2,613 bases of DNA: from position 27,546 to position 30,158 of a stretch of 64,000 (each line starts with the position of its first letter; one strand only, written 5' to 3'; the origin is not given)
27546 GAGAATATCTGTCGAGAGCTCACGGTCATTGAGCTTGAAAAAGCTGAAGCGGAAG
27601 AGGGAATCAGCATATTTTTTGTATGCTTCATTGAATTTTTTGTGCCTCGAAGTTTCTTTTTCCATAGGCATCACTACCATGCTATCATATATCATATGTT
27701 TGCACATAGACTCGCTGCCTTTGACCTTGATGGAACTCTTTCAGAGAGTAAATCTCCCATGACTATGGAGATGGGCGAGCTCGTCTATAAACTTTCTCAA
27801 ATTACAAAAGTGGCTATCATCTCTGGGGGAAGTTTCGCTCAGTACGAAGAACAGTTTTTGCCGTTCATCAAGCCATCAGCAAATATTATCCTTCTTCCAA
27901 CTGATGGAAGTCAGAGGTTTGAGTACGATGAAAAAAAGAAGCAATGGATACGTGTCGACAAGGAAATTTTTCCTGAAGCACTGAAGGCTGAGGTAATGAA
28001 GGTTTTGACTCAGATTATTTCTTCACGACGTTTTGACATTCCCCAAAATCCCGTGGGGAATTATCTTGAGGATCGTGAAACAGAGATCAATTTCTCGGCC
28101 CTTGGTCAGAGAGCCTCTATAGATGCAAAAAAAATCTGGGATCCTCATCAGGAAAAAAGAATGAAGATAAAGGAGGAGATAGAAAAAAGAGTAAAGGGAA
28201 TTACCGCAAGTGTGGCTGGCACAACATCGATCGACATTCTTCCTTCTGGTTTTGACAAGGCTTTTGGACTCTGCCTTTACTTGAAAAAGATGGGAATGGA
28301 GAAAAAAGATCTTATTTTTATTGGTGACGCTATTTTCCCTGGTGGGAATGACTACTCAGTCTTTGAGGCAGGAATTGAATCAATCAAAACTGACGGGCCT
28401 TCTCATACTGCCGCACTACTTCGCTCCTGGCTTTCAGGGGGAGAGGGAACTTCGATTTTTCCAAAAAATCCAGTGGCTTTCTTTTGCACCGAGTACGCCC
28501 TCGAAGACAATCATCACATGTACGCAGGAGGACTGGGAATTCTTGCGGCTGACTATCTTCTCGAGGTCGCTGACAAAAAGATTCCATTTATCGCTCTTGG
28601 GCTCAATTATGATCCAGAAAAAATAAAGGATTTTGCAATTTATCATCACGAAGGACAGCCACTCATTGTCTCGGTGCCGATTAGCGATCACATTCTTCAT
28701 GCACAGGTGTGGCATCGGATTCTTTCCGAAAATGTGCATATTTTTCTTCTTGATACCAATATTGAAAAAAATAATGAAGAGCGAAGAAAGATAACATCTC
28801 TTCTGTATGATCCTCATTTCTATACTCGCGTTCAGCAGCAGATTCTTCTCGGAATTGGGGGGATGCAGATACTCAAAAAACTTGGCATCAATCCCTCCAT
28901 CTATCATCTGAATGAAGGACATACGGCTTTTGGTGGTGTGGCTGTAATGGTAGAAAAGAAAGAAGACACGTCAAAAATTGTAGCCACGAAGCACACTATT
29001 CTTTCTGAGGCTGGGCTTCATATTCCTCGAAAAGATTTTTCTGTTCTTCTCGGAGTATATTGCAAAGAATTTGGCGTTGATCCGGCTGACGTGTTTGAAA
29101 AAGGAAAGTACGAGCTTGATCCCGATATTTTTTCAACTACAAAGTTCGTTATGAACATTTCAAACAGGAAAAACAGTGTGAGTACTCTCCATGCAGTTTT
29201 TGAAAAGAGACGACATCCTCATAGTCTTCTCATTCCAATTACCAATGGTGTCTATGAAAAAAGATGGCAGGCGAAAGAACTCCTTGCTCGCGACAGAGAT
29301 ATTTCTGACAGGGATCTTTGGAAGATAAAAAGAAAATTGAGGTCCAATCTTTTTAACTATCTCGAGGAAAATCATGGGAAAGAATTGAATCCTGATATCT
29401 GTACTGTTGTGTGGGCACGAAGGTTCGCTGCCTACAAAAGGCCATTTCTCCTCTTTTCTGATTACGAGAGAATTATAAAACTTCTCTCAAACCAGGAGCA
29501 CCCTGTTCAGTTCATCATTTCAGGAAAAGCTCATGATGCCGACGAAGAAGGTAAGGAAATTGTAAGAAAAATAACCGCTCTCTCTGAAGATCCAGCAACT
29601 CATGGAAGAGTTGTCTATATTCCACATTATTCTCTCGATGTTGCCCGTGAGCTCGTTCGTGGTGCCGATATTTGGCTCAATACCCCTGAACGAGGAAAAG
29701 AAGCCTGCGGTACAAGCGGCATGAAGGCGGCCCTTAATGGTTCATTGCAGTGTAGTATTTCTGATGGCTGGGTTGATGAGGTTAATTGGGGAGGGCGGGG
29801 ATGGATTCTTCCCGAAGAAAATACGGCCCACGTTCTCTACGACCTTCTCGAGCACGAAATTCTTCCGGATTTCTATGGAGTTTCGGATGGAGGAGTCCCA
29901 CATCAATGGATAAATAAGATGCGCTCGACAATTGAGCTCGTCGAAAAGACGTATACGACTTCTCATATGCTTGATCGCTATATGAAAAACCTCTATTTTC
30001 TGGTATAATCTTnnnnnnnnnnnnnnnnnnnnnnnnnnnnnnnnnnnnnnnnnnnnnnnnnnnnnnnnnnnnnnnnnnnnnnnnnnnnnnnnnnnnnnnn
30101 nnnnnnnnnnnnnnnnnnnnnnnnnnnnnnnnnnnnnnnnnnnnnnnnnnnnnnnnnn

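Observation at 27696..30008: Single polypeptide fusing a eukaryotic-type phosphomannomutase (HAD) domain to an alpha-glucan phosphorylase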

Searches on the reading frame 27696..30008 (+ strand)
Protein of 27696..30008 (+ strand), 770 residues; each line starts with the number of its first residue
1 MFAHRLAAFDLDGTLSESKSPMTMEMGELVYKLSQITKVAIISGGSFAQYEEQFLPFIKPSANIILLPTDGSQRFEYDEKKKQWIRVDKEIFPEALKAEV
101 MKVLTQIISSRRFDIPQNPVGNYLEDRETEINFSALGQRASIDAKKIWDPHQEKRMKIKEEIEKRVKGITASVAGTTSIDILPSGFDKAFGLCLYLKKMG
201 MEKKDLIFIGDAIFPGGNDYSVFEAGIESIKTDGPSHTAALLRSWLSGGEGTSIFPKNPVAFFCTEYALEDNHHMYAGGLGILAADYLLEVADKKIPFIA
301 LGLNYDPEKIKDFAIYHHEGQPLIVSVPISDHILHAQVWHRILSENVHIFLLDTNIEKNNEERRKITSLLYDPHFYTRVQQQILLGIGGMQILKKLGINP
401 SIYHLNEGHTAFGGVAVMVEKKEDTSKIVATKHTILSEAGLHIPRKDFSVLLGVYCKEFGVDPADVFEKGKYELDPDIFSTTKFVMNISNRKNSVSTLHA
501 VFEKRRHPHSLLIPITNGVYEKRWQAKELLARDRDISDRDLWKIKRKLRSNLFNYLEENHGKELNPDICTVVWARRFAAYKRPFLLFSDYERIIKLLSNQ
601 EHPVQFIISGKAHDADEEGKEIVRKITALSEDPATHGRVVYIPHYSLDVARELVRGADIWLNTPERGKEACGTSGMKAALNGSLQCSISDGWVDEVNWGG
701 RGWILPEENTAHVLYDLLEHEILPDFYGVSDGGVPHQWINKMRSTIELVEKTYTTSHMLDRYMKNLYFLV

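Call 5: search_protein_families(library=pfam, proteins=[window:27696-30008:+], max_evalue=0.1)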
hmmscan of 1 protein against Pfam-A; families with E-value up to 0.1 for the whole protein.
window:27696-30008:+ (770 aa): 5 families
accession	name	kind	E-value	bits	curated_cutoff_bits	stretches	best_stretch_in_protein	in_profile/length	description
PF00343.26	Phosphorylase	-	5.3e-22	78.3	27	1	532-691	411-579/713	Carbohydrate phosphorylase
PF03332.19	PMM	-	3.6e-14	53.6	22.4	1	27-225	2-197/221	Eukaryotic phosphomannomutase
PF08282.18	Hydrolase_3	-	5.7e-08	33.2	20.9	1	8-224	2-220/255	haloacid dehalogenase-like hydrolase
PF05116.19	S6PP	-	0.0038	17.3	20.3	1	156-230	134-204/247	Sucrose-6F-phosphate phosphohydrolase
PF02358.22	Trehalose_PPase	-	0.059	12.9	27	0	9-54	2-53/235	Trehalose-phosphatase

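Call 6: search_protein_families(library=ncbifam, proteins=[window:27696-30008:+], max_evalue=0.1)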
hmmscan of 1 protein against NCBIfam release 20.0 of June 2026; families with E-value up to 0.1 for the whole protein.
window:27696-30008:+ (770 aa): 13 families
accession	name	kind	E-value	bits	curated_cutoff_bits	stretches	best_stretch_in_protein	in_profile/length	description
TIGR02094.1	more_P_ylases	subfamily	7.7e-121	404.7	191.7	2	315-768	78-599/600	alpha-glucan family phosphorylase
NF041129.1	maldex_phorlase_Thcocales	equivalog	4.5e-92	309.6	1500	3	562-767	473-684/816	maltodextrin phosphorylase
TIGR02093.1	P_ylase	subfamily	2.8e-19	68.8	552.9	1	539-691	508-670/804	glycogen/starch/alpha-glucan family phosphorylase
TIGR01484.1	HAD-SF-IIB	subfamily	3.5e-19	69.7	41.8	1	7-230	2-219/221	HAD-IIB family hydrolase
NF011561.0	PRK14985.1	equivalog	1.6e-14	53.1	1273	1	540-692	502-664/800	maltodextrin phosphorylase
NF011562.0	PRK14986.1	equivalog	1.6e-13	49.6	1546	1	539-695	514-680/815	glycogen phosphorylase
TIGR00099.1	Cof-subfamily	subfamily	2.1e-08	34.1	137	1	7-225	2-222/256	Cof-type HAD-IIB family hydrolase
TIGR01487.1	Pglycolate_arch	equivalog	2.5e-07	30.8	122.75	1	162-224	121-180/215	phosphoglycolate phosphatase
TIGR01482.1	SPP-subfamily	subfamily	2.5e-07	30.5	107.15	1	133-224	96-182/225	sucrose-phosphate phosphatase subfamily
NF002245.0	PRK01158.1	equivalog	5.1e-05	22.7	198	1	159-226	130-192/233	phosphoglycolate phosphatase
NF010698.0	PRK14098.1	equivalog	0.014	14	754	1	374-691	116-414/489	starch synthase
NF011705.0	PRK15126.1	equivalog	0.037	13.3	336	0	154-213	158-214/272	HMP-PP phosphatase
NF009697.0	PRK13222.1-4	equivalog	0.065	12.5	327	0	192-212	156-176/232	phosphoglycolate phosphatase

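Call 8: find_homologous_proteins(query=window:27696-30008:+)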
Query window:27696-30008:+ (770 aa): 692 proteins with E <= 0.001 among 8000 candidates; the best 120 are listed.
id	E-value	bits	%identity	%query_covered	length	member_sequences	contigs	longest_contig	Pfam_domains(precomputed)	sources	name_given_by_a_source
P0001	0.0e+0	1781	100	100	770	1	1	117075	PF03332.20,PF08282.19,PF00343.27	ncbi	-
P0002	0.0e+0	1446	78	100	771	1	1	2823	PF03332.20,PF08282.19,PF00343.27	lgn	-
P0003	0.0e+0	1312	72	99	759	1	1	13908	PF03332.20,PF08282.19,PF00343.27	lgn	-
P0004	0.0e+0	1082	57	99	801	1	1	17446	PF03332.20,PF08282.19,PF00343.27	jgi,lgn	-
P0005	0.0e+0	1031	58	99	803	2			PF03332.20,PF00702.33,PF08282.19,PF00343.27,PF05116.20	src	-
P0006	0.0e+0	1016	59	100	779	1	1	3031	PF03332.20,PF08282.19,PF00343.27,PF05116.20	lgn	-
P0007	2.9e-298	1010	57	100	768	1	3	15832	PF03332.20,PF08282.19,PF00343.27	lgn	-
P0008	9.2e-297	1005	59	100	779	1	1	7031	PF03332.20,PF00702.33,PF08282.19,PF00343.27,PF05116.20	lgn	-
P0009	9.5e-294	995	57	100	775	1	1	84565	PF03332.20,PF00702.33,PF08282.19,PF00343.27,PF05116.20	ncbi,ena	-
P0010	3.7e-293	993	58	99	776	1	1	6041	PF03332.20,PF08282.19,PF00343.27,PF05116.20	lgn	-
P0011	1.3e-292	991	57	99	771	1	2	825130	PF03332.20,PF08282.19,PF00343.27,PF05116.20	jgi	jgi:starch phosphorylase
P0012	1.7e-292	991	58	99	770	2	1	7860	PF03332.20,PF00702.33,PF08282.19,PF00343.27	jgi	jgi:glycogen phosphorylase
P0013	1.7e-292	991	87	63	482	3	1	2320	PF00343.27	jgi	jgi:starch phosphorylase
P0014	4.3e-292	990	58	99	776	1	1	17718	PF03332.20,PF08282.19,PF00343.27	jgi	jgi:starch phosphorylase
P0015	7.7e-290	982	57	99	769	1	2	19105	PF03332.20,PF00702.33,PF08282.19,PF00343.27,PF05116.20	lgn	-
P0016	1.5e-283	961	57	99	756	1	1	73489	PF03332.20,PF08282.19,PF00343.27,PF05116.20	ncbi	-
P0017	1.8e-283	961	56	99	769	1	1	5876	PF03332.20,PF00702.33,PF08282.19,PF00343.27,PF05116.20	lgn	-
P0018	1.5e-279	948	53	99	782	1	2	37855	PF03332.20,PF08282.19,PF00343.27,PF05116.20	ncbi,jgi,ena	-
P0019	1.7e-279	948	56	99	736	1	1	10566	PF03332.20,PF00702.33,PF08282.19,PF00343.27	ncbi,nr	ncbi:MAG: alpha-glucan family phosphorylase [bacterium]|nr:alpha-glucan family phosphorylase [bacter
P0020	8.6e-279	946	55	99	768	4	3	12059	PF03332.20,PF08282.19,PF00343.27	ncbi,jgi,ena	-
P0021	4.2e-278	943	54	99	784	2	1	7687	PF03332.20,PF00702.33,PF08282.19,PF00343.27,PF05116.20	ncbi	-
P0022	7.6e-278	942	55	100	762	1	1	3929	PF03332.20,PF00702.33,PF08282.19,PF00343.27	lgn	-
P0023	3.0e-277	940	55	99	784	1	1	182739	PF03332.20,PF00702.33,PF08282.19,PF00343.27,PF05116.20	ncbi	-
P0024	1.2e-276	939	55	99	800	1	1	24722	PF03332.20,PF00702.33,PF08282.19,PF00343.27,PF05116.20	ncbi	-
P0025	7.6e-275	933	52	100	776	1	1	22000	PF03332.20,PF08282.19,PF00343.27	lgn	-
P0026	1.4e-274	932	55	99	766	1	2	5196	PF03332.20,PF08282.19,PF00343.27,PF05116.20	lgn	-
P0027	5.6e-269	913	55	99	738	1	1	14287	PF03332.20,PF08282.19,PF00343.27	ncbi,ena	-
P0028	5.6e-264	897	54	99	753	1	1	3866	PF03332.20,PF00702.33,PF08282.19,PF00343.27,PF05116.20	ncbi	-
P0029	2.9e-262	891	52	99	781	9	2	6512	PF03332.20,PF08282.19,PF00343.27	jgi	jgi:HAD superfamily hydrolase (TIGR01484 family)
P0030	5.9e-260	883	53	99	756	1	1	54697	PF03332.20,PF00702.33,PF08282.19,PF00343.27,PF05116.20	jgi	jgi:starch phosphorylase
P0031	2.6e-259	881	52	99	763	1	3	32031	PF03332.20,PF08282.19,PF00343.27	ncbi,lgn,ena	-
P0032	1.1e-257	876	56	91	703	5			PF03332.20,PF08282.19,PF00343.27,PF05116.20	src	-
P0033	1.9e-255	868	53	99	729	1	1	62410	PF03332.20,PF08282.19,PF00343.27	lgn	-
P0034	3.3e-252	858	51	99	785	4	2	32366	PF03332.20,PF08282.19,PF00343.27,PF05116.20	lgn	-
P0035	9.7e-245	833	53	100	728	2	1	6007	PF03332.20,PF00702.33,PF08282.19,PF00343.27,PF05116.20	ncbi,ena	-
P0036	1.4e-244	832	50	100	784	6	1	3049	PF03332.20,PF08282.19,PF00343.27,PF05116.20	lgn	-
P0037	1.4e-230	786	47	99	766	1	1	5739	PF03332.20,PF08282.19,PF00343.27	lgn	-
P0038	1.4e-227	776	47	99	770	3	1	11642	PF03332.20,PF08282.19,PF00343.27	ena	-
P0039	3.6e-227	775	45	99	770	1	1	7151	PF03332.20,PF08282.19,PF00343.27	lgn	-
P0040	3.8e-224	765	63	67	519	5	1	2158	PF03332.20,PF08282.19,PF05116.20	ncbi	ncbi:MAG: HAD-IIB family hydrolase, partial [Patescibacteria group bacterium]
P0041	1.1e-215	737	45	99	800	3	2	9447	PF03332.20,PF08282.19,PF00343.27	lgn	-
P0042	7.0e-214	731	45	99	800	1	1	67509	PF03332.20,PF08282.19,PF00343.27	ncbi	ncbi:MAG: alpha-glucan family phosphorylase [Patescibacteria group bacterium]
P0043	2.6e-212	726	44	99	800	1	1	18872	PF03332.20,PF08282.19,PF00343.27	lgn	-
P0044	1.4e-211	723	44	100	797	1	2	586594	PF03332.20,PF08282.19,PF00343.27,PF05116.20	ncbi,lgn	ncbi:MAG: alpha-glucan family phosphorylase [Patescibacteria group bacterium]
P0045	3.1e-210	719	45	99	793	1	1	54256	PF03332.20,PF08282.19,PF00343.27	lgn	-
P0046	6.6e-208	711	44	99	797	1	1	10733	PF03332.20,PF08282.19,PF00343.27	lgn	-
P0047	2.2e-189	650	43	99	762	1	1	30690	PF03332.20,PF08282.19,PF00343.27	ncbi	-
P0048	7.5e-185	635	42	97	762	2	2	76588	PF03332.20,PF00343.27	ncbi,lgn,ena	-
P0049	9.3e-185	635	52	66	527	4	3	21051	PF08323.18,PF00343.27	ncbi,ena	ncbi:MAG TPA: alpha-glucan family phosphorylase [Candidatus Paceibacterota bacterium]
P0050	2.6e-180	620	52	66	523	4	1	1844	PF00343.27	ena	-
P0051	1.8e-179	617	42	95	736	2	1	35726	PF03332.20,PF00343.27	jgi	jgi:hypothetical protein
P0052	2.5e-177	610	40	99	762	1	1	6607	PF03332.20,PF08282.19,PF00343.27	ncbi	-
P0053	2.4e-174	600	41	89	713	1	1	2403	PF03332.20,PF08282.19,PF00343.27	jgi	jgi:starch phosphorylase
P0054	9.2e-174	598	40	99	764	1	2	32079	PF03332.20,PF08282.19,PF00343.27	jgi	-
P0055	2.0e-173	597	40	99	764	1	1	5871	PF03332.20,PF08282.19,PF00343.27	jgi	jgi:starch phosphorylase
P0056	2.2e-171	590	50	66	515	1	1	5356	PF00343.27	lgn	-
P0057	4.4e-171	589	53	67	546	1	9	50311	PF00343.27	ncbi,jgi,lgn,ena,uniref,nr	ncbi:MAG: hypothetical protein COV08_00805 [Candidatus Vogelbacteria bacterium CG10_big_fil_rev_8_21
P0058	1.4e-169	584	50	66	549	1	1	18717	PF00343.27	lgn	-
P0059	7.5e-169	582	50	66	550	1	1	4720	PF00343.27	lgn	-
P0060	1.5e-168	581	50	66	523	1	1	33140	PF00343.27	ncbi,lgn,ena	-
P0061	3.3e-165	570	47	67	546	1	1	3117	PF00343.27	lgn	-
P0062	5.2e-165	569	49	66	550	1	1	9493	PF00343.27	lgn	-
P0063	9.5e-165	568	51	66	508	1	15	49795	PF00343.27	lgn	-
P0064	1.6e-164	568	51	65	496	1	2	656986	PF00343.27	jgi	jgi:alpha-glucan phosphorylase-like protein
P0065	1.5e-162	561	49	65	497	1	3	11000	PF00343.27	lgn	-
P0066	3.0e-162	560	48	66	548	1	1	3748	PF00343.27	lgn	-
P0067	3.1e-160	554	48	66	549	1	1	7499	PF00343.27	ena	-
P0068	6.9e-160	552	47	66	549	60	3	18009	PF00343.27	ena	-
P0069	1.4e-159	551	48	66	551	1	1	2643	PF00343.27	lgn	-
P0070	1.6e-159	551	48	66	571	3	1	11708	PF00343.27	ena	-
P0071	4.6e-159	550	47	66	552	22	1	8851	PF00343.27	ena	-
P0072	2.0e-157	544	49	64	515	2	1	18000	PF00343.27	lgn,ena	-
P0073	2.2e-157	544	48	66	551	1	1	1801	PF00343.27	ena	-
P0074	3.2e-157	544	37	99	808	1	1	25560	PF03332.20,PF00702.33,PF08282.19,PF00343.27,PF05116.20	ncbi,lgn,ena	ncbi:MAG: alpha-glucan family phosphorylase [bacterium]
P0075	3.3e-157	544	47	67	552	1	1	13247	PF00343.27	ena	-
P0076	1.7e-156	541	47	67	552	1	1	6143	PF00343.27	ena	-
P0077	5.7e-156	539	46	66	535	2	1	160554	PF00343.27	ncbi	-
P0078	5.1e-155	536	46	66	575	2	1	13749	PF00343.27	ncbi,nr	ncbi:MAG: alpha-glucan family phosphorylase [bacterium]|nr:alpha-glucan family phosphorylase [bacter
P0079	4.2e-154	533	38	99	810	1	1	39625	PF03332.20,PF08282.19,PF00343.27,PF05116.20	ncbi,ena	-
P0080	9.0e-154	532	47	66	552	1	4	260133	PF00343.27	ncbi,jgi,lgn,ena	-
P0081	5.0e-153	530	47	67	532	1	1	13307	PF00343.27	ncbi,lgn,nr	ncbi:MAG TPA: alpha-glucan family phosphorylase [Candidatus Paceibacterota bacterium]|nr:alpha-gluca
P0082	4.6e-152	527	36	99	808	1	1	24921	PF03332.20,PF08282.19,PF00343.27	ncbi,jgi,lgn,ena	ncbi:MAG: alpha-glucan family phosphorylase [Candidatus Paceibacterota bacterium]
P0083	1.8e-150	521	46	67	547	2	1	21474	PF00343.27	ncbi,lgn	ncbi:MAG: alpha-glucan family phosphorylase [Minisyncoccia bacterium]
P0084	6.2e-149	516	47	66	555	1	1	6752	PF00343.27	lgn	-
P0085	1.1e-148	515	45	66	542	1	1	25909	PF00343.27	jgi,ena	-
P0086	8.8e-148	512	45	66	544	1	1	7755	PF00343.27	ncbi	-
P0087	9.3e-148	512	45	66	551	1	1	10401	PF00343.27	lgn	-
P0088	1.5e-147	512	45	66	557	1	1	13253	PF00343.27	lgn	-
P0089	6.6e-146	506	45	66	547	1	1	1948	PF00343.27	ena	-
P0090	1.3e-145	505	46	66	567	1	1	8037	PF00343.27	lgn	-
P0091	1.8e-144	501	46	67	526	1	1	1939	PF00343.27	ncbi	-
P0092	7.2e-144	499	46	67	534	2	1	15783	PF00343.27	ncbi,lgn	-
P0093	2.6e-143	498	45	66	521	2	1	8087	PF00343.27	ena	-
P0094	2.7e-143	498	46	67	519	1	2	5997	PF00343.27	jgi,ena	-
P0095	4.5e-143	497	45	67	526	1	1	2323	PF00343.27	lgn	-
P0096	5.2e-143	497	46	66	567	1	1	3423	PF00343.27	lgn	-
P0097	9.4e-143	496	43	66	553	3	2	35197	PF00343.27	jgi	jgi:alpha-glucan phosphorylase-like protein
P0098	8.2e-142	493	45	66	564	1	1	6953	PF00343.27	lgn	-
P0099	9.9e-142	492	46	67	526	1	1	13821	PF00343.27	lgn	-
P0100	9.2e-141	489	45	66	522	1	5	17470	PF00343.27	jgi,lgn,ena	-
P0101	5.9e-140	486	45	66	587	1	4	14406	PF00343.27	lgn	-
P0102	1.1e-139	486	43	68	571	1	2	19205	PF00343.27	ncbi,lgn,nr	ncbi:MAG: alpha-glucan family phosphorylase [Candidatus Doudnabacteria bacterium]|nr:alpha-glucan fa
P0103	9.6e-139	482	44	66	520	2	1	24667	PF00343.27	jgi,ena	-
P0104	3.7e-138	481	45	66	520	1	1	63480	PF00343.27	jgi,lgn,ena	-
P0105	4.7e-138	480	43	66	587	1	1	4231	PF00343.27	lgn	-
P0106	2.1e-137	478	45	67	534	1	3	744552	PF00343.27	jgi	jgi:glycogen phosphorylase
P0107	7.1e-137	476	43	66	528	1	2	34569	PF00343.27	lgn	-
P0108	1.0e-136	476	44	67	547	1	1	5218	PF00343.27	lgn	-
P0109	1.1e-136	476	45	66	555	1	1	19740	PF00343.27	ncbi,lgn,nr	ncbi:MAG: alpha-glucan family phosphorylase [bacterium]|nr:alpha-glucan family phosphorylase [bacter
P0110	2.9e-136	474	44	66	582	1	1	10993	PF00343.27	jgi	jgi:glycogen phosphorylase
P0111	2.2e-134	468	45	67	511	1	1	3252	PF00343.27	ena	-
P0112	1.1e-133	466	44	66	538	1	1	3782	PF00343.27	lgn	-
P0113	2.0e-133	465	44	66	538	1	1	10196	PF00343.27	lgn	-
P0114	2.1e-133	465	43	66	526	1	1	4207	PF00343.27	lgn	-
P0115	2.3e-133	465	42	66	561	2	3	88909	PF00343.27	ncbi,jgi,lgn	jgi:starch phosphorylase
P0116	3.4e-132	461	43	66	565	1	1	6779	PF00343.27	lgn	-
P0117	5.2e-132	460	33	67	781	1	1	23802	PF03332.20,PF08282.19,PF00343.27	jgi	jgi:starch phosphorylase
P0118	1.2e-130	456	43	66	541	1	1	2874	PF00343.27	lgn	-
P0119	5.8e-129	450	48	55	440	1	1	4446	PF00343.27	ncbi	-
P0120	1.9e-128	448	43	66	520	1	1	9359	PF00343.27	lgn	-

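Call 12: find_encoding_contigs(protein=P0001, flank=10000, max_places=3)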
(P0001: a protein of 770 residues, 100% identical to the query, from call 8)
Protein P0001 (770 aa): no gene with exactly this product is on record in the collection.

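Call 13: list_cluster_members(proteins=[P0001, P0009, P0011, P0044, P0023])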
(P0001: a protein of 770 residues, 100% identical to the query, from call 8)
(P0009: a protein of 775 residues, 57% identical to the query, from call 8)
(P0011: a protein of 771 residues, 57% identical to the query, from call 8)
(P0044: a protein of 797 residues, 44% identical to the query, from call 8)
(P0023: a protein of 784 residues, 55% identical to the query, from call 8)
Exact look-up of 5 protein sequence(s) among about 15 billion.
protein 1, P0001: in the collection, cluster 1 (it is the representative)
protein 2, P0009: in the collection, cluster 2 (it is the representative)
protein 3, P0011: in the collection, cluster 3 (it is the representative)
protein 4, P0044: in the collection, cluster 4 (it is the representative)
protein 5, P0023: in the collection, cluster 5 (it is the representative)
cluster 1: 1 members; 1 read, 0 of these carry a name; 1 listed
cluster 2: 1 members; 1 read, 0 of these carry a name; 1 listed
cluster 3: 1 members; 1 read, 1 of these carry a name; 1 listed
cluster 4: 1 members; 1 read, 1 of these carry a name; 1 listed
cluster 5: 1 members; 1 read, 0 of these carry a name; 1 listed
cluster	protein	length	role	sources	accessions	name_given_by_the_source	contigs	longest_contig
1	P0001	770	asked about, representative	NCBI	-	-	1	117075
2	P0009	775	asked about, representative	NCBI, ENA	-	-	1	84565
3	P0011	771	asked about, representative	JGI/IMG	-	starch phosphorylase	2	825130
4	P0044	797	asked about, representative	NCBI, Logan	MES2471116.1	MAG: alpha-glucan family phosphorylase [Patescibacteria group bacterium]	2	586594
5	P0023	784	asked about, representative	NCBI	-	-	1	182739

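Call 21: find_encoding_contigs(protein=P0011, flank=10000, max_places=2)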
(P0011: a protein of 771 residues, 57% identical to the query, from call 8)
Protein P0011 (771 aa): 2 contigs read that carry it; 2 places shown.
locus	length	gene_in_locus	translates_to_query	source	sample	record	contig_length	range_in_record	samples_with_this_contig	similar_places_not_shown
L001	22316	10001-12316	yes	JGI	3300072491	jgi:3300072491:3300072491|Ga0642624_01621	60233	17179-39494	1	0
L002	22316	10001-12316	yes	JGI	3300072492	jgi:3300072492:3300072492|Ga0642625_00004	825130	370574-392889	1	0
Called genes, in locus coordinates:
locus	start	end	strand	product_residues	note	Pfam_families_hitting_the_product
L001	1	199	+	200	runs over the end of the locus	-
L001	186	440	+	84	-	-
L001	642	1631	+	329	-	PF09925:DUF2157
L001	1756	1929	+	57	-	-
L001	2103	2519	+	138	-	-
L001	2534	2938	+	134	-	PF01245:Ribosomal_L19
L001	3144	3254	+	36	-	-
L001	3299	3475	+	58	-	-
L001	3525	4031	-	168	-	PF02245:Pur_DNA_glyco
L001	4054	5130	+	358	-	-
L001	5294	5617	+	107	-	PF01906:YbjQ_1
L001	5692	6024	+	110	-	-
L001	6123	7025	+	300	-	PF01551:Peptidase_M23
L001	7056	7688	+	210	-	PF01161:PBP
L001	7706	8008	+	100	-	PF01035:DNA_binding_1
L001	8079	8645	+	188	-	-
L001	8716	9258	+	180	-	PF07638:Sigma70_ECF (faint), PF04542:Sigma70_r2, PF08281:Sigma70_r4_2, PF04545:Sigma70_r4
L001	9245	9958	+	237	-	-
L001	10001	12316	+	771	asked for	PF03332:PMM, PF05116:S6PP (faint), PF08282:Hydrolase_3 (weak), PF00343:Phosphorylase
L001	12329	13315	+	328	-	PF08323:Glyco_transf_5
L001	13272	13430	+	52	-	-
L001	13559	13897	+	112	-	-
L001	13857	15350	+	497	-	PF03065:Glyco_hydro_57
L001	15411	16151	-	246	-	-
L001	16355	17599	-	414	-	PF01408:GFO_IDH_MocA, PF02894:GFO_IDH_MocA_C, PF22725:GFO_IDH_MocA_C3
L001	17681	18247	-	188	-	PF06560:GPI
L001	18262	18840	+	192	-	-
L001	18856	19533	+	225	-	PF13462:Thioredoxin_4, PF01323:DSBA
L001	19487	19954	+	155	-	PF07884:VKOR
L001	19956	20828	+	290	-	PF10672:Methyltrans_SAM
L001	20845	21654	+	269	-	PF00763:THF_DHG_CYH, PF02882:THF_DHG_CYH_C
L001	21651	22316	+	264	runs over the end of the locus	PF04402:SIMPL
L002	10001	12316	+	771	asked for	PF03332:PMM, PF05116:S6PP (faint), PF08282:Hydrolase_3 (weak), PF00343:Phosphorylase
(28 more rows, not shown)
